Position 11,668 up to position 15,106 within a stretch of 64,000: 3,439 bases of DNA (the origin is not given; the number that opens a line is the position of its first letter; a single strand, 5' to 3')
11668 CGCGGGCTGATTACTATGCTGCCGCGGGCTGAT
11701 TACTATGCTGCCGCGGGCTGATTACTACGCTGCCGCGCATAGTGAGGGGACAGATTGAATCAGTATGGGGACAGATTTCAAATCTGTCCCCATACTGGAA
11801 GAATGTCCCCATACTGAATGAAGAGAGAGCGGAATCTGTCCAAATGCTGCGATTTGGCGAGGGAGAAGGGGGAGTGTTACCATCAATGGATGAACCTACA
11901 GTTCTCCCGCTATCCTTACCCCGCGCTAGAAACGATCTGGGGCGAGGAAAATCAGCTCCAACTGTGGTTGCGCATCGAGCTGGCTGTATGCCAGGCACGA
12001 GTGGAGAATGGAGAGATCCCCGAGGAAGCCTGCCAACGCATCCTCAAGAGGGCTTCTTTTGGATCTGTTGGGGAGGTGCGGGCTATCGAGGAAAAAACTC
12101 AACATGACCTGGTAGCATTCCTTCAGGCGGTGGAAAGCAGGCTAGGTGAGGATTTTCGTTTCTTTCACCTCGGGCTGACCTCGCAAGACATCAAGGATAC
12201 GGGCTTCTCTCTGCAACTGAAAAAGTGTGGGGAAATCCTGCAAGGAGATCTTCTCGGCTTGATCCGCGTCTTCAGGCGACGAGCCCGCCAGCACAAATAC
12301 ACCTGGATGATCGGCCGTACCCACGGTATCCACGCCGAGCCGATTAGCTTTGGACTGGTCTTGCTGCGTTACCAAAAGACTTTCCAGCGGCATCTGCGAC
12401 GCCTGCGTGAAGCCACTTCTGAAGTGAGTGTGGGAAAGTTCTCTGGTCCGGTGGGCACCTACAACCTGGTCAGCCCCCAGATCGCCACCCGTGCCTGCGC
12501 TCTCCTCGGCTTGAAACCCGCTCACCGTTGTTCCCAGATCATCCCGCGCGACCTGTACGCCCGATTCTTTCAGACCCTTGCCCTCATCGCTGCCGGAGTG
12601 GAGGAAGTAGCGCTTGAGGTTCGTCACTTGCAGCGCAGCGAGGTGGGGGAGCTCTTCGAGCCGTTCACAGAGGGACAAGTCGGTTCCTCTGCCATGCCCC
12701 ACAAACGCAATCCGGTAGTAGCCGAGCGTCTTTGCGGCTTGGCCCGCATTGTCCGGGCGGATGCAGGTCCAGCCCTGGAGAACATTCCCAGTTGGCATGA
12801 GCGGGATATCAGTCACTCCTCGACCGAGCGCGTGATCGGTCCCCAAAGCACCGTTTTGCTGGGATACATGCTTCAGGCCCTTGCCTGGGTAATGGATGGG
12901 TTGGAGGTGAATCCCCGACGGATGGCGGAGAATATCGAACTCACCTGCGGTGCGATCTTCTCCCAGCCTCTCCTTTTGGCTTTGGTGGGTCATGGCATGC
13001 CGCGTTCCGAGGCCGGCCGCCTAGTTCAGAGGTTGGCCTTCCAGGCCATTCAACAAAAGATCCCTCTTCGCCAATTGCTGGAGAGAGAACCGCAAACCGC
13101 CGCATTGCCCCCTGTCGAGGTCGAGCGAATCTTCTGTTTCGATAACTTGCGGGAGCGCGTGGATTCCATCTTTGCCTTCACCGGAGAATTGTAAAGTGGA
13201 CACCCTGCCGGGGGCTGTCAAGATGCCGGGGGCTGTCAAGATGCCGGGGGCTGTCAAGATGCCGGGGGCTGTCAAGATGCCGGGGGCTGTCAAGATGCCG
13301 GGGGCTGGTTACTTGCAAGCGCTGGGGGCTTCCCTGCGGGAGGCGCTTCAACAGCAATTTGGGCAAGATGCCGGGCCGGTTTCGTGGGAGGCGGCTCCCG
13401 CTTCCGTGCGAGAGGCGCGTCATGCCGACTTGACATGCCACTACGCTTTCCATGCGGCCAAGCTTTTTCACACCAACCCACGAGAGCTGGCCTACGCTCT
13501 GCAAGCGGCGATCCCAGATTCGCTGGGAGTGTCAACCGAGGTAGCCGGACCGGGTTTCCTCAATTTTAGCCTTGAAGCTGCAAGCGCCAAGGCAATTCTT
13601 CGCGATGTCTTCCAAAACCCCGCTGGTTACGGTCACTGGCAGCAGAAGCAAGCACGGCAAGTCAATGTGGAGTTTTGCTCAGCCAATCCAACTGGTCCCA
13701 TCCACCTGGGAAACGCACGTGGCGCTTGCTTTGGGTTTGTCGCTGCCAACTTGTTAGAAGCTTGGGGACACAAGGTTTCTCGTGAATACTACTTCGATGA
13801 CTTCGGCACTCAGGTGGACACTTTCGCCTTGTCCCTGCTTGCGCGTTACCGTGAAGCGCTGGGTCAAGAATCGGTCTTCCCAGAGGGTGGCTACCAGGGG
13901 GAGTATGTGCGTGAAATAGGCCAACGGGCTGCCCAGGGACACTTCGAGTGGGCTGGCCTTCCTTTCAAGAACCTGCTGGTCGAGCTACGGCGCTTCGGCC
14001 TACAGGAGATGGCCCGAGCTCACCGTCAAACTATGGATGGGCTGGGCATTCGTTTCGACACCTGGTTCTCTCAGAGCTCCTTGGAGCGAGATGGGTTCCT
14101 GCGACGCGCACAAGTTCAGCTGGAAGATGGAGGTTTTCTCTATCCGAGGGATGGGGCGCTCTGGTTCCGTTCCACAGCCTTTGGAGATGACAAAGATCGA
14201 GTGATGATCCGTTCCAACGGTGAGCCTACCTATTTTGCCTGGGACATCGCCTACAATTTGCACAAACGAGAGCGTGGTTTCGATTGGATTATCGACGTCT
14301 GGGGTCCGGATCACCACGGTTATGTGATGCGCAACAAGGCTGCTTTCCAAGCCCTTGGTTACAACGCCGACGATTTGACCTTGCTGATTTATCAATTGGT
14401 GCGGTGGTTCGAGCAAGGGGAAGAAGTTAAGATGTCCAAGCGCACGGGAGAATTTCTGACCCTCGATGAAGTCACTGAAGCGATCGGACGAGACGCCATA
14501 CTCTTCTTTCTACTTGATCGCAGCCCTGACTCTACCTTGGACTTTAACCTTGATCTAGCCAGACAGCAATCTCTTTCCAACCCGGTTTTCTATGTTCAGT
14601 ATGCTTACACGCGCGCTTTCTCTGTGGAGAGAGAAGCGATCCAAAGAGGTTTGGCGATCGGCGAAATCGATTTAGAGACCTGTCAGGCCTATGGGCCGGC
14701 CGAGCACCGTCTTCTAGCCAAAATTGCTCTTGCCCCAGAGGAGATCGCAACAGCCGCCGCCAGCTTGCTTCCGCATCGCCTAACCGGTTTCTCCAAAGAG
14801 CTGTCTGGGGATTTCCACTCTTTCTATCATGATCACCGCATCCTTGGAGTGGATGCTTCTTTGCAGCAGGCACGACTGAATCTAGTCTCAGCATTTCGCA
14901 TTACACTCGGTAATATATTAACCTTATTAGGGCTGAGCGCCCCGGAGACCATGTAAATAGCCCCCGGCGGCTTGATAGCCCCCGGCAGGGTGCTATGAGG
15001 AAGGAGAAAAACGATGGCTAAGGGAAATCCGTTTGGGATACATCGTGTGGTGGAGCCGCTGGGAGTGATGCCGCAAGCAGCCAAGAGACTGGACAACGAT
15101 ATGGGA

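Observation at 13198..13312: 18-bp array upstream of argS is a ladder of in-frame SD-like/ATG modules that supplies the only ATG starts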

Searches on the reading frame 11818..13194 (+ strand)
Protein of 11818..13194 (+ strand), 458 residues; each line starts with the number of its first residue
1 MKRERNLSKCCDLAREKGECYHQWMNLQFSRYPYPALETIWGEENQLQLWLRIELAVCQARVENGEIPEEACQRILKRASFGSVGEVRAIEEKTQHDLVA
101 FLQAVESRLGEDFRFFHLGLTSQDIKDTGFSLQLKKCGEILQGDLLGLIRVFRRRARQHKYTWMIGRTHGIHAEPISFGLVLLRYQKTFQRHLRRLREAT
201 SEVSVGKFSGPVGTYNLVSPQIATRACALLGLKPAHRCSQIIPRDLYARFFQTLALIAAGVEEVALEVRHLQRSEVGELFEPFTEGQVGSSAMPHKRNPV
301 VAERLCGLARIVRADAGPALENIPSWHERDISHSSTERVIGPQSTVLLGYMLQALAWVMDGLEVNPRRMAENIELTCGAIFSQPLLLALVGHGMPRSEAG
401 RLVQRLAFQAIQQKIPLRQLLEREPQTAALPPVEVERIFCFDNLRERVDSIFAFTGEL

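Call 5: search_protein_families(library=pfam, proteins=[window:11818-13194:+])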
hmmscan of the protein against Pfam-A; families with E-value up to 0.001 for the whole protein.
window:11818-13194:+ (458 aa): 2 families
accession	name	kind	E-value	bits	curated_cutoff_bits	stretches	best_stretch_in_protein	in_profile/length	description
PF00206.25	Lyase_1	-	7.2e-44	150.9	27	1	34-312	7-310/312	Lyase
PF10397.14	ADSL_C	-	3.6e-13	50.1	32.7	1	378-452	1-76/79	Adenylosuccinate lyase C-terminus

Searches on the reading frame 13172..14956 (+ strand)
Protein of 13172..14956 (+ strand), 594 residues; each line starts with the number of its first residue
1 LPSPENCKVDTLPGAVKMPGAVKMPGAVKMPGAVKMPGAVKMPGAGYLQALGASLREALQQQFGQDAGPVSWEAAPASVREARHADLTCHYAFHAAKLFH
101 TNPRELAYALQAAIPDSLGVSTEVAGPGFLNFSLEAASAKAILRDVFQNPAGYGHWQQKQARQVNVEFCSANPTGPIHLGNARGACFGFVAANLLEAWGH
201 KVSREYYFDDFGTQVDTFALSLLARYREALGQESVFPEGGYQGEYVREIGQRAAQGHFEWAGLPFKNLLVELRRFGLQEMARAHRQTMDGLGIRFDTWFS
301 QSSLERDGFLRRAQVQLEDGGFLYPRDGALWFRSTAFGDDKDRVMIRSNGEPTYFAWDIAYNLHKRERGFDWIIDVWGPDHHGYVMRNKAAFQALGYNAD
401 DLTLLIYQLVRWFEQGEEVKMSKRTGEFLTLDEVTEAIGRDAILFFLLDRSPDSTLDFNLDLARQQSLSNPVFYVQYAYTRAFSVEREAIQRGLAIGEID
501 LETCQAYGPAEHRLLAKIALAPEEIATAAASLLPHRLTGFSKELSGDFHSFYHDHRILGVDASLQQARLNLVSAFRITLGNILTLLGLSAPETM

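Call 5: search_protein_families(library=pfam, proteins=[window:13172-14956:+])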
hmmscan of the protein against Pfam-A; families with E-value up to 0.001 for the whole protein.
window:13172-14956:+ (594 aa): 4 families
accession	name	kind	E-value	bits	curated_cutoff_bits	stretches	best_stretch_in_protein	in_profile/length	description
PF05746.21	DALR_1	-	5.8e-25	88.1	22.3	1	475-594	1-117/117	DALR anticodon binding domain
PF00750.26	tRNA-synt_1d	-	6.8e-14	52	23.3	1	156-438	14-299/349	tRNA synthetases class I (R), catalytic domain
PF03485.21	Arg_tRNA_synt_N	-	1.7e-11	45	21.5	1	53-134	5-85/85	Arginyl tRNA synthetase N terminal domain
PF01921.24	tRNA-synt_1f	-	6.6e-05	22.4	27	0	406-461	271-323/360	tRNA synthetases class I (K)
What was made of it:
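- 13313..13315 (+): TTG: codon 4 (Leu) of the ancestral protein, not the ancestral start. The Pfam Arg_tRNA_synt_N match begins 5 codons downstream, at profile position 5 (call 5).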

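Call 9: find_related_loci(query=window:13313-14953:+, collection=genome_contigs, flank=10000)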
Query window:13313-14953:+ (547 aa) in genome_contigs; peptide patterns used: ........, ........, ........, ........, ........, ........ (x = any residue, [..] = any of these).
73 stretches matched a pattern; 19 encode a relative of the query (tblastn E <= 1e-3); 19 distinct loci.
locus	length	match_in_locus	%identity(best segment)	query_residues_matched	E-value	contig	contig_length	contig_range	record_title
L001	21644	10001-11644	94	1-547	0e+0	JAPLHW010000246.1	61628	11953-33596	MAG: Coprothermobacterota bacterium isolate LacPavin_0920_SED2_MAG_58_15 LacPavin_0920_SED2_scaffold_1113250, whole geno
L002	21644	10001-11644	92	1-547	0e+0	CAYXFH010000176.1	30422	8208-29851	MAG TPA_asm: uncultured bacterium isolate binchicken_co18_491 genome assembly, contig: k141_549020, whole genome shotgun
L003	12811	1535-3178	87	1-547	0e+0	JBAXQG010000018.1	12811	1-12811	MAG: bacterium isolate ELA551 MAG551_18, whole genome shotgun sequence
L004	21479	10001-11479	41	56-547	5e-124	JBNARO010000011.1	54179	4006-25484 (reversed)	MAG: Dictyoglomaceae bacterium isolate Kamch4316-2DMB-17 bin8.fa-11, whole genome shotgun sequence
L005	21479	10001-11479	39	56-547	3e-121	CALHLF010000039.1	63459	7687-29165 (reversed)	MAG: uncultured bacterium isolate S1_Bin_METABAT__175_1 genome assembly, contig: c_000002665093, whole genome shotgun se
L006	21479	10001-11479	38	56-547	8e-117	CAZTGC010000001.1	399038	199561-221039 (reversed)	MAG TPA_asm: uncultured Dictyoglomota bacterium isolate binchicken_co40_85 genome assembly, contig: NODE_16_length_39903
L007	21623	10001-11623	38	8-547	3e-116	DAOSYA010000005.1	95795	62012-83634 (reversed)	MAG TPA_asm: bacterium isolate AMR_MDS_2097 NODE_123_length_95795_cov_8.264466, whole genome shotgun sequence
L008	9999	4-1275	44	125-547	5e-115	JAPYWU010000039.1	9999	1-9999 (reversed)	MAG: Dictyoglomaceae bacterium isolate RSWP16 scaffold_1180_c1, whole genome shotgun sequence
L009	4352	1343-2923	37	24-547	6e-111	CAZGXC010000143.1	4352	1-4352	MAG TPA_asm: uncultured Hyphomicrobiales bacterium isolate SRP192927_co1_1122 genome assembly, contig: NODE_60663_length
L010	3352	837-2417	37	24-547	1e-109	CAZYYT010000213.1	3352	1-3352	MAG TPA_asm: uncultured Oscillospiraceae bacterium isolate SRP192927_co4_613 genome assembly, contig: NODE_87414_length_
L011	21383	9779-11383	39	7-547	8e-104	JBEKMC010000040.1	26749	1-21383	MAG: Acidimicrobiales bacterium isolate SPRUCE 385 SPRUCE_385_40, whole genome shotgun sequence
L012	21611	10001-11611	38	5-547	1e-102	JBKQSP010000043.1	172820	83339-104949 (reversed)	MAG: Acidimicrobiales bacterium isolate MHr1A1B1C__bin_13 MHr1A1B1C_000000117092, whole genome shotgun sequence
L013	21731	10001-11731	35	34-547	9e-100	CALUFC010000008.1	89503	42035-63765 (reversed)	MAG: uncultured Coriobacteriaceae bacterium isolate BRZ_MF__bin44 genome assembly, contig: BRZ_MF__NODE_303_length_89503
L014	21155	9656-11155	39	37-547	1e-98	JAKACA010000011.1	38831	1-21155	MAG: Actinomycetes bacterium isolate WH2.bin64 NODE_1566_length_38831_cov_1.838079, whole genome shotgun sequence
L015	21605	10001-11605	39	7-547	2e-98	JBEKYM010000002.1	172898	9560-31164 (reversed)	MAG: Acidimicrobiales bacterium isolate SPRUCE 675 SPRUCE_675_2, whole genome shotgun sequence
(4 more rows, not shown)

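Call 24: find_related_loci(query=window:13313-14953:+, collection=metagenome_contigs, flank=10000)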
Query window:13313-14953:+ (547 aa) in metagenome_contigs; peptide patterns used: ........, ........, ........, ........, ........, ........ (x = any residue, [..] = any of these).
45 stretches matched a pattern; 9 encode a relative of the query (tblastn E <= 1e-3); 9 distinct loci.
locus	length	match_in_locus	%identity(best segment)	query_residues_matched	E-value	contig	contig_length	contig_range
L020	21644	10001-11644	88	1-547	0e+0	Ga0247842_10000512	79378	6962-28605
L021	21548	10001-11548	40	33-547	3e-122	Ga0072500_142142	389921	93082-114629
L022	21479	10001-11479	38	56-547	4e-117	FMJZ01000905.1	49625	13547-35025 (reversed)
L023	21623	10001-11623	38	8-547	1e-116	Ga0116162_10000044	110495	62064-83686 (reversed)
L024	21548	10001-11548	38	33-547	6e-120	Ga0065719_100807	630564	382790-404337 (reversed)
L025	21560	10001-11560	34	26-543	2e-96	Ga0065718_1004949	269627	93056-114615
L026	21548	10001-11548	41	33-547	1e-122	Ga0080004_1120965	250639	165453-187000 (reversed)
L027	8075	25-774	46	299-547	2e-68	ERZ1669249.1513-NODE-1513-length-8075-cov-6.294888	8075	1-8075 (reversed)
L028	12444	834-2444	38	5-547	5e-103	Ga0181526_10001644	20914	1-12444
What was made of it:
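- Tried and rejected: Metagenome scan for ArgRS relatives: only one further close locus (L020) (call 24).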

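Call 31: find_homologous_proteins(query=window:13196-14953:+, max_evalue=0.001)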
Query window:13196-14953:+ (586 aa): 7992 proteins with E <= 0.001 among 8000 candidates; the best 120 are listed.
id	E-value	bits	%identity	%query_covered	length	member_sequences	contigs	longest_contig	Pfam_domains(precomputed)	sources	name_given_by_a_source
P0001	0.0e+0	1178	94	94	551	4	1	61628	PF01921.25,PF05746.22,PF00750.26,PF03485.22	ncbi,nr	ncbi:MAG: arginine--tRNA ligase [Coprothermobacterota bacterium]|nr:arginine--tRNA ligase [Coprother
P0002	0.0e+0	1113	88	94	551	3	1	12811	PF05746.22,PF00750.26,PF03485.22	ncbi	ncbi:MAG: arginine--tRNA ligase [bacterium]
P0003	0.0e+0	1108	88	94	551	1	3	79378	PF05746.22,PF00750.26,PF03485.22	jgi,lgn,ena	-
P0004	3.1e-252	856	69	94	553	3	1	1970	PF01921.25,PF05746.22,PF00750.26,PF03485.22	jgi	jgi:arginyl-tRNA synthetase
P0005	7.4e-188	644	55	94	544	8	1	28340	PF05746.22,PF00750.26,PF03485.22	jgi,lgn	jgi:arginyl-tRNA synthetase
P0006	3.1e-184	632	54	94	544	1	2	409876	PF05746.22,PF00750.26,PF03485.22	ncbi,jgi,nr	ncbi:MAG: arginine--tRNA ligase [Caldiserica bacterium]|jgi:arginyl-tRNA synthetase|nr:arginine--tRN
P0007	1.1e-181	624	54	94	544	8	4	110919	PF05746.22,PF00750.26,PF03485.22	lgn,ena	-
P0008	1.3e-181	623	53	94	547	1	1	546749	PF05746.22,PF00750.26,PF03485.22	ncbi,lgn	-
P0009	9.0e-177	607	51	94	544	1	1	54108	PF05746.22,PF00750.26,PF03485.22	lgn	-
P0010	5.2e-173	595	51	94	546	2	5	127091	PF05746.22,PF00750.26,PF03485.22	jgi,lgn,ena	jgi:arginyl-tRNA synthetase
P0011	5.3e-173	595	53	94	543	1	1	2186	PF05746.22,PF00750.26,PF03485.22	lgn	-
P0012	5.0e-172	592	51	93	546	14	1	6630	PF05746.22,PF00750.26,PF03485.22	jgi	jgi:arginyl-tRNA synthetase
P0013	1.6e-171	590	51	94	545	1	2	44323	PF05746.22,PF00750.26,PF03485.22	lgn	-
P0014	5.4e-170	585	51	93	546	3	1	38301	PF05746.22,PF00750.26,PF03485.22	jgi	jgi:arginyl-tRNA synthetase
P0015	1.6e-168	580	51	93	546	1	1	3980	PF05746.22,PF00750.26,PF03485.22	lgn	-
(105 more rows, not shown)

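Call 33: list_cluster_members(proteins=[P0001, P0002, P0003, P0004])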
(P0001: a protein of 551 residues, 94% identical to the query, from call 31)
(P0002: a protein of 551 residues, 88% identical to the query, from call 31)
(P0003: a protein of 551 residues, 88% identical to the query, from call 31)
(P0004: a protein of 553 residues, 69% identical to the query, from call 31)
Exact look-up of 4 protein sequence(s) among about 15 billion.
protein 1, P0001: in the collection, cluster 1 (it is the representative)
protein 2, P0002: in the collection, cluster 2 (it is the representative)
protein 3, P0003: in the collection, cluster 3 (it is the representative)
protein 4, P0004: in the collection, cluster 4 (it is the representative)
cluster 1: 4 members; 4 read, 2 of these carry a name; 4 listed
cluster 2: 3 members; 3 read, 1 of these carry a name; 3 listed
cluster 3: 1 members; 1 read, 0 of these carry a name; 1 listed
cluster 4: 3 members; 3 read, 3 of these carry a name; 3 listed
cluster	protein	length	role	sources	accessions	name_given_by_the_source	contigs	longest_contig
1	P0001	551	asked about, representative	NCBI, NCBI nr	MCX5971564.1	MAG: arginine--tRNA ligase [Coprothermobacterota bacterium] | arginine--tRNA ligase [Coprothermobacterota bacterium]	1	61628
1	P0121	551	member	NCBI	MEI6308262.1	MAG: arginine--tRNA ligase [bacterium]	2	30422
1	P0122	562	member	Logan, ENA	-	-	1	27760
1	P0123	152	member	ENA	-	-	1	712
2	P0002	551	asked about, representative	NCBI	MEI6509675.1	MAG: arginine--tRNA ligase [bacterium]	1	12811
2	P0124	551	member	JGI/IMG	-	-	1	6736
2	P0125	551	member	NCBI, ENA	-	-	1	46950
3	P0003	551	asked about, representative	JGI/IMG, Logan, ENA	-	-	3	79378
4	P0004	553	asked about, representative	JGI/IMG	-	arginyl-tRNA synthetase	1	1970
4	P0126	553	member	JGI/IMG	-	arginyl-tRNA synthetase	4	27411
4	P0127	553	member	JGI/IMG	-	arginyl-tRNA synthetase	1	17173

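Call 55: find_encoding_contigs(protein=P0122, flank=10000, max_places=3)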
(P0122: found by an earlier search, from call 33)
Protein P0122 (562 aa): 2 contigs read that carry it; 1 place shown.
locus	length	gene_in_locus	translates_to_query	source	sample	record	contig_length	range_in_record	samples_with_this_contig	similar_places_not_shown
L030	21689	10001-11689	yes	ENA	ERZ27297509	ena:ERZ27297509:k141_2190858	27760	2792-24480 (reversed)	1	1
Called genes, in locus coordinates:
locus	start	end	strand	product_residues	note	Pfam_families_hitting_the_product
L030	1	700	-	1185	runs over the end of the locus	PF00128:Alpha-amylase (weak)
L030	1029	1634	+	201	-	PF04542:Sigma70_r2, PF08281:Sigma70_r4_2, PF04545:Sigma70_r4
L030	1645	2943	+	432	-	-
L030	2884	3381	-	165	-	PF01255:Prenyltransf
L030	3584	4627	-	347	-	PF00953:Glycos_transf_4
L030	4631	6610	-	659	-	PF13240:Zn_Ribbon_1 (weak), PF02368:Big_2 (faint), PF18933:PsbP_2 (faint), PF01789:PsbP (faint)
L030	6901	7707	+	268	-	PF13620:CarboxypepD_reg (faint), PF13715:CarbopepD_reg_2 (weak), PF06347:SH3_4 (faint), PF08239:SH3_3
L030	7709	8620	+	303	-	PF04972:BON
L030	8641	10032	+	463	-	PF00206:Lyase_1, PF10397:ADSL_C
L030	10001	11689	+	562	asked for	PF03485:Arg_tRNA_synt_N, PF00750:tRNA-synt_1d, PF01921:tRNA-synt_1f (faint), PF05746:DALR_1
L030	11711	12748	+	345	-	PF26370:KDD_N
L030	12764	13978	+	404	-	PF04055:Radical_SAM, PF12544:LAM_C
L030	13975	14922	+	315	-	-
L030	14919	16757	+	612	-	PF00488:MutS_V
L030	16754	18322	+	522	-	PF09043:Lys-AminoMut_A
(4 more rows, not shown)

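Call 56: find_encoding_contigs(protein=P0125, flank=10000, max_places=3)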
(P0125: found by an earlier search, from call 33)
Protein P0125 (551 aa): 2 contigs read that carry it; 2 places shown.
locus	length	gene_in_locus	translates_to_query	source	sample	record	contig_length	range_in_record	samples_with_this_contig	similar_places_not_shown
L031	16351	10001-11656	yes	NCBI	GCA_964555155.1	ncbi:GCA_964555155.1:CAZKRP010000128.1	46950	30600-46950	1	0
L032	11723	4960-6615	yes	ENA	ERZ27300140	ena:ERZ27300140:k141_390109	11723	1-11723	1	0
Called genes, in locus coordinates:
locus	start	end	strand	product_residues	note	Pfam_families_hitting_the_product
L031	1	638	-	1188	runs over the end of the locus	PF00128:Alpha-amylase (weak)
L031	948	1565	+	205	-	PF04542:Sigma70_r2, PF08281:Sigma70_r4_2, PF04545:Sigma70_r4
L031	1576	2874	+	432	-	-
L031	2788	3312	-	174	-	PF01255:Prenyltransf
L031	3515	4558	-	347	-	PF00953:Glycos_transf_4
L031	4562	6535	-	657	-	PF13240:Zn_Ribbon_1 (weak), PF02368:Big_2 (faint), PF18933:PsbP_2 (faint), PF01789:PsbP (faint)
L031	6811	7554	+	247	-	PF13715:CarbopepD_reg_2 (weak), PF06347:SH3_4 (faint), PF08239:SH3_3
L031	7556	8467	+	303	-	PF04972:BON, PF16693:Yop-YscD_ppl_1st (faint), PF04972:BON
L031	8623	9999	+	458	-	PF00206:Lyase_1, PF10397:ADSL_C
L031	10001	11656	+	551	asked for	PF03485:Arg_tRNA_synt_N, PF00750:tRNA-synt_1d, PF05746:DALR_1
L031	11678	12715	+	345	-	PF26370:KDD_N, PF00107:ADH_zinc_N (weak)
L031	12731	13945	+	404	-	PF04055:Radical_SAM, PF12544:LAM_C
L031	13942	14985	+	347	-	-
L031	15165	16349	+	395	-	?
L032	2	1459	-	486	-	?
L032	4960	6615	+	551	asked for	PF03485:Arg_tRNA_synt_N, PF00750:tRNA-synt_1d, PF05746:DALR_1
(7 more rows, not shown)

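Call 57: find_encoding_contigs(protein=P0126, flank=10000, max_places=3)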
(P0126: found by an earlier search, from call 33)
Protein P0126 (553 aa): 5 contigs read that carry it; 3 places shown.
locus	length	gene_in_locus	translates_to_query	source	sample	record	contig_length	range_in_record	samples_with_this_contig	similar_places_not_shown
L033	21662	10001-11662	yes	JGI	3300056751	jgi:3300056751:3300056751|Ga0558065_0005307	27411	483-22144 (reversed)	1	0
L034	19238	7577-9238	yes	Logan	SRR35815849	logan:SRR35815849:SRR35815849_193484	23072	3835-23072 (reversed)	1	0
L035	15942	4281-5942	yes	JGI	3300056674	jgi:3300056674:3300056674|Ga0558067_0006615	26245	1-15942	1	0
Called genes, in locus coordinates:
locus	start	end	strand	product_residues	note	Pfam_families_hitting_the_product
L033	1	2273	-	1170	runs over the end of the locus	PF00128:Alpha-amylase (weak)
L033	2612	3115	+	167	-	PF04542:Sigma70_r2, PF08281:Sigma70_r4_2, PF04545:Sigma70_r4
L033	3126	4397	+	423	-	-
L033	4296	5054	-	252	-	PF01255:Prenyltransf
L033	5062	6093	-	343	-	PF00953:Glycos_transf_4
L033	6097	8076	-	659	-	PF13240:Zn_Ribbon_1 (weak), PF02368:Big_2 (faint), PF01789:PsbP (faint)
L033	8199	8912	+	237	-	PF06347:SH3_4 (faint), PF08239:SH3_3 (weak)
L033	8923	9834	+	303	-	PF04972:BON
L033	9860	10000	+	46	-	-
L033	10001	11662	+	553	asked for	PF03485:Arg_tRNA_synt_N (faint), PF00750:tRNA-synt_1d, PF01921:tRNA-synt_1f (faint), PF05746:DALR_1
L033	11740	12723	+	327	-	PF26370:KDD_N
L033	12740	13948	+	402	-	PF04055:Radical_SAM, PF12544:LAM_C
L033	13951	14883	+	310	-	-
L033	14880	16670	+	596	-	PF00488:MutS_V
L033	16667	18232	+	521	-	PF09043:Lys-AminoMut_A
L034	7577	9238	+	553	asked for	PF03485:Arg_tRNA_synt_N (faint), PF00750:tRNA-synt_1d, PF01921:tRNA-synt_1f (faint), PF05746:DALR_1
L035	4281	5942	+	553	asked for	PF03485:Arg_tRNA_synt_N (faint), PF00750:tRNA-synt_1d, PF01921:tRNA-synt_1f (faint), PF05746:DALR_1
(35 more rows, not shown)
